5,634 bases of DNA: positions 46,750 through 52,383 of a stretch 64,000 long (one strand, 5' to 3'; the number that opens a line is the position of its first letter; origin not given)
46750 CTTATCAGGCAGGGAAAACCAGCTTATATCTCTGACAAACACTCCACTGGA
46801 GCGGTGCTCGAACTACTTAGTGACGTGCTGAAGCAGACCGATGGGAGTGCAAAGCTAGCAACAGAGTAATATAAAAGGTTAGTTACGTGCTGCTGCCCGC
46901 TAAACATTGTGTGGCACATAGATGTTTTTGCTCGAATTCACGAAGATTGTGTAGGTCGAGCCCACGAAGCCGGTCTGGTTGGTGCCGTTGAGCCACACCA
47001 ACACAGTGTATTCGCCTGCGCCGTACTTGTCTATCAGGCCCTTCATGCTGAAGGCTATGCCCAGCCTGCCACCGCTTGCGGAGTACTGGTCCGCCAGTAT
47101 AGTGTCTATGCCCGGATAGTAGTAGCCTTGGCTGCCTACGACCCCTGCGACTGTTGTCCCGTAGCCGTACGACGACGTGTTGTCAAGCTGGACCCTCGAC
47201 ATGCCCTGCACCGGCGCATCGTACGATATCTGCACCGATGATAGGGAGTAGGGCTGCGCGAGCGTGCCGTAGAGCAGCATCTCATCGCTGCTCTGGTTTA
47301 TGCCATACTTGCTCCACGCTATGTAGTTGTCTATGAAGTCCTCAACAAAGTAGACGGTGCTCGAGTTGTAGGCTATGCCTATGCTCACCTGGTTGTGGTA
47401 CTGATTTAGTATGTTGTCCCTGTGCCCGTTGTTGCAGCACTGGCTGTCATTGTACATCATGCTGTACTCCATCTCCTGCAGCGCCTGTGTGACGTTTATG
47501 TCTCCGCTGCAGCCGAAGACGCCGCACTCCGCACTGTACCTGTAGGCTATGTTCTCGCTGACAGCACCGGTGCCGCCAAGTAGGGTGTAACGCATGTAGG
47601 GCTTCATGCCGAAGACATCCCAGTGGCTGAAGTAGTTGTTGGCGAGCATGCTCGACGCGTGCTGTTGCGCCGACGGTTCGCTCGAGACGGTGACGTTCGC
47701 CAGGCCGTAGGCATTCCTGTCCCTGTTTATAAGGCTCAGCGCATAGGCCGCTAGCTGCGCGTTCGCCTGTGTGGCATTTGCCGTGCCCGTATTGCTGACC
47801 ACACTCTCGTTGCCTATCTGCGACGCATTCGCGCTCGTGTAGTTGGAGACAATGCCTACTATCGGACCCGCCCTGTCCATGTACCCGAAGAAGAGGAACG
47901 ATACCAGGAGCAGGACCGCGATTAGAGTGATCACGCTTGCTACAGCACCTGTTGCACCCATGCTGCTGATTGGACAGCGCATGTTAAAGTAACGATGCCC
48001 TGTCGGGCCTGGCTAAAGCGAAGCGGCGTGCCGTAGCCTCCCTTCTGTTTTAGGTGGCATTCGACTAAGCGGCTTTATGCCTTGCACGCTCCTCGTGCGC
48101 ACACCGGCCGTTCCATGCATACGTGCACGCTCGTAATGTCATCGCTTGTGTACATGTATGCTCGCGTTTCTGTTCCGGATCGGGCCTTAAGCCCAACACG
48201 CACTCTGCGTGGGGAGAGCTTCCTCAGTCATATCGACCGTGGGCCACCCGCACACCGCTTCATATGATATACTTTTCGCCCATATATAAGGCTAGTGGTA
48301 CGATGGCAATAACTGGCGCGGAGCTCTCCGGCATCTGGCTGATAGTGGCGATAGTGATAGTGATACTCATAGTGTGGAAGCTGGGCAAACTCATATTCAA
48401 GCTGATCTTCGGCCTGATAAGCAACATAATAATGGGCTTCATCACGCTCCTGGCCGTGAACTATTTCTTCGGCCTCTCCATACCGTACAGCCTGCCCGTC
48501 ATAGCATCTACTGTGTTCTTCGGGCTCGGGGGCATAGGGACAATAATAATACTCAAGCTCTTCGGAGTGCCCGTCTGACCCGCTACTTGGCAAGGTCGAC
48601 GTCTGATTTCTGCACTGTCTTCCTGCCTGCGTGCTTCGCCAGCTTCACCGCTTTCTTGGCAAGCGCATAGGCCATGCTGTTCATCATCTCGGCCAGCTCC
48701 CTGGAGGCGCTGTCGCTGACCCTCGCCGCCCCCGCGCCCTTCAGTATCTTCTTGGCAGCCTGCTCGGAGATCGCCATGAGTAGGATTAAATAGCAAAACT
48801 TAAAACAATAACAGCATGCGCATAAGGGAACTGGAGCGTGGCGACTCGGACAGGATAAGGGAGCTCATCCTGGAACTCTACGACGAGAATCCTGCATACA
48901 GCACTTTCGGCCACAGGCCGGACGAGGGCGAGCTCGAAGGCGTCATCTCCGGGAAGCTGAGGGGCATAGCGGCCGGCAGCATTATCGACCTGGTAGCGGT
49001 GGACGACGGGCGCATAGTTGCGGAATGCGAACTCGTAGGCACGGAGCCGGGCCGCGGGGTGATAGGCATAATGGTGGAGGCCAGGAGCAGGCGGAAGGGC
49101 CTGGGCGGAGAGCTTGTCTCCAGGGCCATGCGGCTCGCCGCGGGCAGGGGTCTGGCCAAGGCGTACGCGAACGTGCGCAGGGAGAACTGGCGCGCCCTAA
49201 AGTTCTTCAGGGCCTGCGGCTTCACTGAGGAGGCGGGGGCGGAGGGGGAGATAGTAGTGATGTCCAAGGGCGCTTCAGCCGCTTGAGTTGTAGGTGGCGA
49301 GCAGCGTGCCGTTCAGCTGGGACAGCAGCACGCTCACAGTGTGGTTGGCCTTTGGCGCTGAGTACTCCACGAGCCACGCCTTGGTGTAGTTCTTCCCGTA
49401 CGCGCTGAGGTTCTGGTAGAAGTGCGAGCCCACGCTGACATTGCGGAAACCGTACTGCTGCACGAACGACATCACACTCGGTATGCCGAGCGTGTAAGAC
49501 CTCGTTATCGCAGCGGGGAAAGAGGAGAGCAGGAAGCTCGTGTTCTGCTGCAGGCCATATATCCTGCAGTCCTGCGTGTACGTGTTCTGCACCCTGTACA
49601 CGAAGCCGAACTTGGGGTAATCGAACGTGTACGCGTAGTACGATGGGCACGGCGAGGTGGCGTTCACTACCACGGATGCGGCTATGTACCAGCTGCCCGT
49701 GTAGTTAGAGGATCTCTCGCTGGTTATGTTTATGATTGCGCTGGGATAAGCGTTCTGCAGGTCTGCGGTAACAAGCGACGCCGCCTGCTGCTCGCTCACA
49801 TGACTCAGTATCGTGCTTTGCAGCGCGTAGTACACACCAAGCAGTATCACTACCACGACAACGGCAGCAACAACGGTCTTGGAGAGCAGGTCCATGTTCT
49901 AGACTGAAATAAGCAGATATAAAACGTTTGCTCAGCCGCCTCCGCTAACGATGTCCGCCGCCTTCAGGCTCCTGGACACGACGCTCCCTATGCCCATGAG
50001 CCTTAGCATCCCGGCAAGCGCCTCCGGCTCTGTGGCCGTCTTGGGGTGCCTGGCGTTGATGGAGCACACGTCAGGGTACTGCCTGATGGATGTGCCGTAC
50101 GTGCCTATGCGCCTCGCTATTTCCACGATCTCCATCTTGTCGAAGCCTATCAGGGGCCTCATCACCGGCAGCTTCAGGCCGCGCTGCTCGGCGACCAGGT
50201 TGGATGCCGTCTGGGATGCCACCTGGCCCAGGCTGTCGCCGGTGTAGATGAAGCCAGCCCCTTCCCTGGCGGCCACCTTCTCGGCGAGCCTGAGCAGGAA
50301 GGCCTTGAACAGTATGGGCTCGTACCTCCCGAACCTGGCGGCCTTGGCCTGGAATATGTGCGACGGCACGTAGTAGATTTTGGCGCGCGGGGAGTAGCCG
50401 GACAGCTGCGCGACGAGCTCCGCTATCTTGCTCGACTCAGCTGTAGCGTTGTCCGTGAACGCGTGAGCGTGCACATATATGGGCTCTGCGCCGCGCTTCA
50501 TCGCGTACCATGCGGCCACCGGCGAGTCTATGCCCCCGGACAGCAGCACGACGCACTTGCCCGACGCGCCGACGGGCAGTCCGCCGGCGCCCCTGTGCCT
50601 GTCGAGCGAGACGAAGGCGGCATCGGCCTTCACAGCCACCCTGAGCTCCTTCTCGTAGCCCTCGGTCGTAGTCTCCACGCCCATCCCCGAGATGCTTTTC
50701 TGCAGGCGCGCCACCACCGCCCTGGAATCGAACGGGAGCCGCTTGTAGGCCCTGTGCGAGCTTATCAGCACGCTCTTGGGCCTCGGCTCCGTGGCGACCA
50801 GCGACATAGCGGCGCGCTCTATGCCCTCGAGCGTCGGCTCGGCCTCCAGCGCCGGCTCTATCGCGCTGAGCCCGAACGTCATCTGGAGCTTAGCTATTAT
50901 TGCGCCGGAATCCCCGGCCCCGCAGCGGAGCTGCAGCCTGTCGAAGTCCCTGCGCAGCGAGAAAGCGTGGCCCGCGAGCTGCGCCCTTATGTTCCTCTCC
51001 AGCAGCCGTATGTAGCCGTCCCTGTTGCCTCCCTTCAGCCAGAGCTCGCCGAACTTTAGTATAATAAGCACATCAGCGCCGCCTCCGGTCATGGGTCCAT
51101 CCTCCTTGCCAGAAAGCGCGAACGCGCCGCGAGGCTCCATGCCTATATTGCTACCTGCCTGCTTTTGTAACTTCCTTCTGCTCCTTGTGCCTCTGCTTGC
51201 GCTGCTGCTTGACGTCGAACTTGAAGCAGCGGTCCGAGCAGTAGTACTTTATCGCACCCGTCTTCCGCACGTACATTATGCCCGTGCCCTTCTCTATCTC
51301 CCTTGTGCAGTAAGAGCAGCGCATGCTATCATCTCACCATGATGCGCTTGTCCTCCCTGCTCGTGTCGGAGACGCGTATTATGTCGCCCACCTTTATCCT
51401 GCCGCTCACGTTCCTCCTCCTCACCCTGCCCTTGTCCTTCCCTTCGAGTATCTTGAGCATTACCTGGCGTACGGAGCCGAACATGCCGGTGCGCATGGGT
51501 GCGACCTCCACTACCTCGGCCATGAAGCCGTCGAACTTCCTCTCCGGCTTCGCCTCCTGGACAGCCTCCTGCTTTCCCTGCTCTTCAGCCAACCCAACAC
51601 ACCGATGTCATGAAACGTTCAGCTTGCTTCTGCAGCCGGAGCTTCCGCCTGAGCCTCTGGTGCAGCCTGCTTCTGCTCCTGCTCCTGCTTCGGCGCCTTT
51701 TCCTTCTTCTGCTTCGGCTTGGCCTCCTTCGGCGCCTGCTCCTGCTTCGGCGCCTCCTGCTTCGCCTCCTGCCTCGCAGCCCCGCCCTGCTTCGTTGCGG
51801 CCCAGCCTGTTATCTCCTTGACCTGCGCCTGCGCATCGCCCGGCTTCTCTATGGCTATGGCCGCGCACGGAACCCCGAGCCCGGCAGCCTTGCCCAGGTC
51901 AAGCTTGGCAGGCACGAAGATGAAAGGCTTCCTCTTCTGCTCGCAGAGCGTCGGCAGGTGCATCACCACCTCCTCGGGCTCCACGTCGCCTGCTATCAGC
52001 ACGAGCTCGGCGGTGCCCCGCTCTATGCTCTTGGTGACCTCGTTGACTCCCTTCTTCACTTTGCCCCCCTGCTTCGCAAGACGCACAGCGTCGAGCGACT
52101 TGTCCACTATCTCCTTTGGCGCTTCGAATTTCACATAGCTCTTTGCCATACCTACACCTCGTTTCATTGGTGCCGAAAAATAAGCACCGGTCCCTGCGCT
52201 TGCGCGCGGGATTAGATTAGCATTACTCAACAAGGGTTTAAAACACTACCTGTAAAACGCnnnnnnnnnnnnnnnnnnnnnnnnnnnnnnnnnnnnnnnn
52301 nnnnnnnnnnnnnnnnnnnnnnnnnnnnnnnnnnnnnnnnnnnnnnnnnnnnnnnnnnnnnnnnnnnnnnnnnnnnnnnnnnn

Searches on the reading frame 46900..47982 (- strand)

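Call 9: search_protein_families(library=pfam, proteins=[window:46900-47982:-])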
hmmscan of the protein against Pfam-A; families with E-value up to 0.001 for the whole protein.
window:46900-47982:- (360 aa): 1 family
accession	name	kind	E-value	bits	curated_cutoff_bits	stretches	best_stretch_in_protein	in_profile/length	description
PF00188.32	CAP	-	9.1e-06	27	21.1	1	82-216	1-117/117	Cysteine-rich secretory protein family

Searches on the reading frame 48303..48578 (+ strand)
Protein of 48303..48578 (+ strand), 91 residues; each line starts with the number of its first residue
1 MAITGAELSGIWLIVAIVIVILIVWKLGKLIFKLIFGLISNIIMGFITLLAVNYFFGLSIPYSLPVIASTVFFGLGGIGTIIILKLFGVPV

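Call 9: search_protein_families(library=pfam, proteins=[window:48303-48578:+])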
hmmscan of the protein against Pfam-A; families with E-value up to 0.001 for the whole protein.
window:48303-48578:+ (91 aa): 1 family
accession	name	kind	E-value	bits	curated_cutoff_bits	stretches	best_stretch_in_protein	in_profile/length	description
PF07441.16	BofA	-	9e-06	26.2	26.1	1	17-87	2-75/75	SigmaK-factor processing regulatory protein BofA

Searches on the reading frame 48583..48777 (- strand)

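Call 9: search_protein_families(library=pfam, proteins=[window:48583-48777:-])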
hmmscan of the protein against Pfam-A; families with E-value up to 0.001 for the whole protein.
window:48583-48777:- (64 aa): 4 families
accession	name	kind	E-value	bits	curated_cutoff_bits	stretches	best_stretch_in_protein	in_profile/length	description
PF00808.29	CBFD_NFYB_HMF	-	7.5e-11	42.6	21.4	1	9-63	9-64/65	Histone-like transcription factor (CBF/NF-Y) and archaeal histone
PF00125.30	Histone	-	8.6e-07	29.7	26.4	1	9-63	63-118/122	Core histone H2A/H2B/H3/H4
PF15630.12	CENP-S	-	1.9e-05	25.4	28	1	19-62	25-68/76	CENP-S protein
PF15511.12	CENP-T_C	-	0.00022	21.7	28.1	1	8-61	17-71/108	Centromere kinetochore component CENP-T histone fold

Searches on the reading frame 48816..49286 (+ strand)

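Call 9: search_protein_families(library=pfam, proteins=[window:48816-49286:+])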
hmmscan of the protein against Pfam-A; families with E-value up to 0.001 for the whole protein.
window:48816-49286:+ (156 aa): 5 families
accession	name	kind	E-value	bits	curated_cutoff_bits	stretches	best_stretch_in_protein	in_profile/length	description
PF00583.31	Acetyltransf_1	-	2.2e-11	44.5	20.7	1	59-136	36-116/116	Acetyltransferase (GNAT) family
PF13508.13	Acetyltransf_7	-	4.9e-09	36.9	27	1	59-138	6-84/84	Acetyltransferase (GNAT) domain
PF13302.13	Acetyltransf_3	-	4.2e-06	27.9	25.4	1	3-137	4-138/138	Acetyltransferase (GNAT) domain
PF08445.16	FR47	-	1.6e-05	25.3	22.1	1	76-139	18-80/86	FR47-like protein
PF13673.13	Acetyltransf_10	-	0.00014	22.2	23.6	1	59-139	34-110/128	Acetyltransferase (GNAT) domain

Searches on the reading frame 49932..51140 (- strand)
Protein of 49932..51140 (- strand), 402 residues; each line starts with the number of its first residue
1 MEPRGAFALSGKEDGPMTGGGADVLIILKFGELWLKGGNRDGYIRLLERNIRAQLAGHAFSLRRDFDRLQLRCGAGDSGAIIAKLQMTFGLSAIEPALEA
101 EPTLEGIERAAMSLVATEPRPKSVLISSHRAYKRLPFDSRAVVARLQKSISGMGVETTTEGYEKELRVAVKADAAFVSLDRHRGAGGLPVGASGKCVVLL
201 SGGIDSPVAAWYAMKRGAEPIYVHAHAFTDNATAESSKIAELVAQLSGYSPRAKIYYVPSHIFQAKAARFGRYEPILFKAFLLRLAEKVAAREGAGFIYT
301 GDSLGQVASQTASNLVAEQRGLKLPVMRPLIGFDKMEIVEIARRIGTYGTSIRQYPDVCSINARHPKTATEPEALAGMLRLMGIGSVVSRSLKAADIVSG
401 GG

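Call 9: search_protein_families(library=pfam, proteins=[window:49932-51140:-])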
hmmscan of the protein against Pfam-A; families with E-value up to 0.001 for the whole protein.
window:49932-51140:- (402 aa): 3 families
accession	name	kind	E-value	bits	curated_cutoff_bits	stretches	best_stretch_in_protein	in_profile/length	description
PF02568.20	ThiI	-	7.1e-49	166.5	20.5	1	191-375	1-188/197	Thiamine biosynthesis protein (ThiI)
PF22025.1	ThiI_fer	-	2e-11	44.6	25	1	26-93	2-70/72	ThiI ferredoxin-like domain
PF06508.19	QueC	-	3e-06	27.3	22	1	195-246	1-51/210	Queuosine biosynthesis protein QueC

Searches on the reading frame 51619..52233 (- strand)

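Call 46: search_protein_families(library=pfam, proteins=[window:51619-52233:-], max_evalue=0.0001)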
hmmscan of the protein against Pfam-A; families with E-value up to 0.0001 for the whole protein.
window:51619-52233:- (204 aa): 1 family
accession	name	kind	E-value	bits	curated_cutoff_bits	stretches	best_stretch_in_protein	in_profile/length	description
PF01248.31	Ribosomal_L7Ae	-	5e-25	87.5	22.1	1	46-136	3-93/95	Ribosomal protein L7Ae/L30e/S12e/Gadd45 family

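Call 48: search_protein_families(library=ncbifam, proteins=[window:51619-52233:-], max_evalue=0.001)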
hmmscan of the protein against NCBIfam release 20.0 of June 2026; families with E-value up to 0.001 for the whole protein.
window:51619-52233:- (204 aa): 3 families
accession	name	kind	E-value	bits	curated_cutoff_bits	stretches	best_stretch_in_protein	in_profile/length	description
TIGR03677.1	eL8_ribo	equivalog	2.6e-44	150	134.6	1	33-142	1-110/117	50S ribosomal protein L7Ae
NF010125.0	PRK13602.1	equivalog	2.8e-06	27.6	113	1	55-130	8-82/82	50S ribosomal protein L7ae-like protein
NF002172.0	PRK01018.1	equivalog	9.9e-06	25.6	77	1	49-135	7-93/101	50S ribosomal protein L30e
